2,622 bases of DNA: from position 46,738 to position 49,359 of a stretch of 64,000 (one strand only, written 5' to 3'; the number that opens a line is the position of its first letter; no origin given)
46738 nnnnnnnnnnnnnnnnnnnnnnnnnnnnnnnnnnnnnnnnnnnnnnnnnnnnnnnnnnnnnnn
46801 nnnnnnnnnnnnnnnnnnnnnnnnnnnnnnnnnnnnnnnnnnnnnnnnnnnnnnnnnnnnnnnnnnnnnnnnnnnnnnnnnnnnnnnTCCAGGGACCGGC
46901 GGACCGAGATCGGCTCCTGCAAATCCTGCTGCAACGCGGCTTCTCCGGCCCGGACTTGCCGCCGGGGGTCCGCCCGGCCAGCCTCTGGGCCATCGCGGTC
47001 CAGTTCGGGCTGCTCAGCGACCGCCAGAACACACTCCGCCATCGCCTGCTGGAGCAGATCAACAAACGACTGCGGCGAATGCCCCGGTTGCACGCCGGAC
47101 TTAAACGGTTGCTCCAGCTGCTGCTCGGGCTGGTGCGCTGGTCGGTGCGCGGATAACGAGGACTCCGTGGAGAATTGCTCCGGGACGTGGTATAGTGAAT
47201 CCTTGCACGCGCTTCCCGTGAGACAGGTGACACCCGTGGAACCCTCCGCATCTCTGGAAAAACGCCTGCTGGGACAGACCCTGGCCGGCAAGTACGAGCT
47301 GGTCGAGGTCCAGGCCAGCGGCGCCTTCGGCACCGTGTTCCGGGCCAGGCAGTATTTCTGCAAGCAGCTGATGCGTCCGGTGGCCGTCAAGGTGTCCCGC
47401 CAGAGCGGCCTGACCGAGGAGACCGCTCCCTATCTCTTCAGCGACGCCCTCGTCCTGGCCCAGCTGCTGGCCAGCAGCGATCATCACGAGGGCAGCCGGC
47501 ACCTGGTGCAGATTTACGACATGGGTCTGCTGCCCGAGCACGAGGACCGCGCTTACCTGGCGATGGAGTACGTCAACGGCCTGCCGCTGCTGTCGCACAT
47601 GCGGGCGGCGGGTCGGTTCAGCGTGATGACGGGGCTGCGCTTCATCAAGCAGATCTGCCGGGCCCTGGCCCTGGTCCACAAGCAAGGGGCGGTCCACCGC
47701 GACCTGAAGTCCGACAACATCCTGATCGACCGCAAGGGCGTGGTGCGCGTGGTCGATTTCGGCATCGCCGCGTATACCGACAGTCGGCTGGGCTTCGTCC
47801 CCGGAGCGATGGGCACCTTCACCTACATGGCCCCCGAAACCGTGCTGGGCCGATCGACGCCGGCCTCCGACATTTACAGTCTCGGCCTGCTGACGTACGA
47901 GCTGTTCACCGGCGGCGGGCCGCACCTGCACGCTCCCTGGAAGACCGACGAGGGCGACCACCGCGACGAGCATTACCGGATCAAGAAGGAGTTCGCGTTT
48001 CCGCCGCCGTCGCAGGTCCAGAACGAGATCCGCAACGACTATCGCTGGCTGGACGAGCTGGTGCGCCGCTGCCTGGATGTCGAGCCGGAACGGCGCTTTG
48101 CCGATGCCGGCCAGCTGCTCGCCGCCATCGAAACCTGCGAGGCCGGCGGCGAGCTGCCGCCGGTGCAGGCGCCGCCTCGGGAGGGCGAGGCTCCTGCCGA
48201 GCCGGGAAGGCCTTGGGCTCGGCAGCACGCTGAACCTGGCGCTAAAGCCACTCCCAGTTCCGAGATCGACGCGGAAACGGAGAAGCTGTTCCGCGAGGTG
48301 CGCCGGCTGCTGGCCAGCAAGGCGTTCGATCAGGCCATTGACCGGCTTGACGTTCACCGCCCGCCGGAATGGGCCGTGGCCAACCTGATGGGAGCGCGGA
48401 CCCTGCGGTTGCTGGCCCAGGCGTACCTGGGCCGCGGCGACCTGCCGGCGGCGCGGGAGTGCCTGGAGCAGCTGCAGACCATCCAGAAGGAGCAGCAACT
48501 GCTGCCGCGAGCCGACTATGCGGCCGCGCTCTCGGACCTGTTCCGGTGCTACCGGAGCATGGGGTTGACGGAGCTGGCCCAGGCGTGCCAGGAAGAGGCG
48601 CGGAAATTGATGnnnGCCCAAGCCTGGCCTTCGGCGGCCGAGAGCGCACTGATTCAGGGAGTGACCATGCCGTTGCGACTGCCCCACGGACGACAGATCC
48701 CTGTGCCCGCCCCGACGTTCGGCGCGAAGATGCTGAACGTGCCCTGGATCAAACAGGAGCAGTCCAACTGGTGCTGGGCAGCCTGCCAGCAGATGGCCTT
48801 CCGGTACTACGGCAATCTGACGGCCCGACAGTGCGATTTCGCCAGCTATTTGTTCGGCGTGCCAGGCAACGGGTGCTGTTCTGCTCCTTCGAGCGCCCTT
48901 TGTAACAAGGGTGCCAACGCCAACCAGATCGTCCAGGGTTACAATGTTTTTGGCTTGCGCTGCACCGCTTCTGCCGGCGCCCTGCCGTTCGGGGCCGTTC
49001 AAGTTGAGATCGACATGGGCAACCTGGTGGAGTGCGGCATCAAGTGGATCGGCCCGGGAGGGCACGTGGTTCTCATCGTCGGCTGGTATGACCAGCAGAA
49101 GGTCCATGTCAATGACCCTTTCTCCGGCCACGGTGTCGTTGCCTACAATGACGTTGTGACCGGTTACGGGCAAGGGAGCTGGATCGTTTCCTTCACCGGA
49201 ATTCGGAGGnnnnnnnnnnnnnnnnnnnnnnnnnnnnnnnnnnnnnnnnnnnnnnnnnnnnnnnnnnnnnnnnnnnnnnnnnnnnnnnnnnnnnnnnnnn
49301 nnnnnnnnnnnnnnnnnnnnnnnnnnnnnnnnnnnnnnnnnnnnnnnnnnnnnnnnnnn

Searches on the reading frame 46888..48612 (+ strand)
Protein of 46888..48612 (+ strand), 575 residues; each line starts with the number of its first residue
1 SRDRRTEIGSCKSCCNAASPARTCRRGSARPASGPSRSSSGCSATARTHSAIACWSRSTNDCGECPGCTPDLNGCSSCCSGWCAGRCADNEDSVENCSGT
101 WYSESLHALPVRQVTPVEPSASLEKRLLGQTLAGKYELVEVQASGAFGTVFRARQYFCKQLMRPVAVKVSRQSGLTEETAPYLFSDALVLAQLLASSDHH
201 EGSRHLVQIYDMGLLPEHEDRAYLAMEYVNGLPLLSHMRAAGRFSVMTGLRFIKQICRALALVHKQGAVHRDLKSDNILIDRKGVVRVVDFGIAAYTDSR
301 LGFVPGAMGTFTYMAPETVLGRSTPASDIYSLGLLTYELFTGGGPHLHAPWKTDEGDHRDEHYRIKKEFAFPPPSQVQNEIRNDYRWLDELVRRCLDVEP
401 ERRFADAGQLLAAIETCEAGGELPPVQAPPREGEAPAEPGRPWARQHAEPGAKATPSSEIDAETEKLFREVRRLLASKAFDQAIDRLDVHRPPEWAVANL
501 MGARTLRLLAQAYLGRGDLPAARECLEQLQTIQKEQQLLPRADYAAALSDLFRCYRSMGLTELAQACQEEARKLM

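Call 27: search_protein_families(library=pfam, proteins=[window:46888-48612:+], max_evalue=0.001)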
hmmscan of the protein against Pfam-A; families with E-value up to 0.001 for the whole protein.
window:46888-48612:+ (575 aa): 5 families
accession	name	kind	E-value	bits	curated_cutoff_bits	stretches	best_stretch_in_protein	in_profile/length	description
PF00069.31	Pkinase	-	1.5e-38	133.2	31.7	1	144-405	9-253/263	Protein kinase domain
PF07714.23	PK_Tyr_Ser-Thr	-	1.9e-29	103.2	23.1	1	142-403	7-248/258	Protein tyrosine and serine/threonine kinase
PF13424.12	TPR_12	-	1e-05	26.1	30.1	1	503-574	3-74/77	Tetratricopeptide repeat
PF03109.22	ABC1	-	2e-05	24.3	22.9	1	221-298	142-218/244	ABC1 atypical kinase-like domain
PF01636.29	APH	-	0.0001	22.6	23.2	1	263-298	162-201/239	Phosphotransferase enzyme family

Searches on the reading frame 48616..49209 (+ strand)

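Call 27: search_protein_families(library=pfam, proteins=[window:48616-49209:+], max_evalue=0.001)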
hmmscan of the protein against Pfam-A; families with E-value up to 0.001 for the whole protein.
window:48616-49209:+ (198 aa): 2 families
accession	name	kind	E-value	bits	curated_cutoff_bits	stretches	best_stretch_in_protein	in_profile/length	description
PF13529.12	Peptidase_C39_2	-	2.3e-10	41.6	24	1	40-168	1-142/143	Peptidase_C39 like family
PF12385.14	Peptidase_C70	-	1.7e-06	28.4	19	1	40-171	5-126/141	Papain-like cysteine protease AvrRpt2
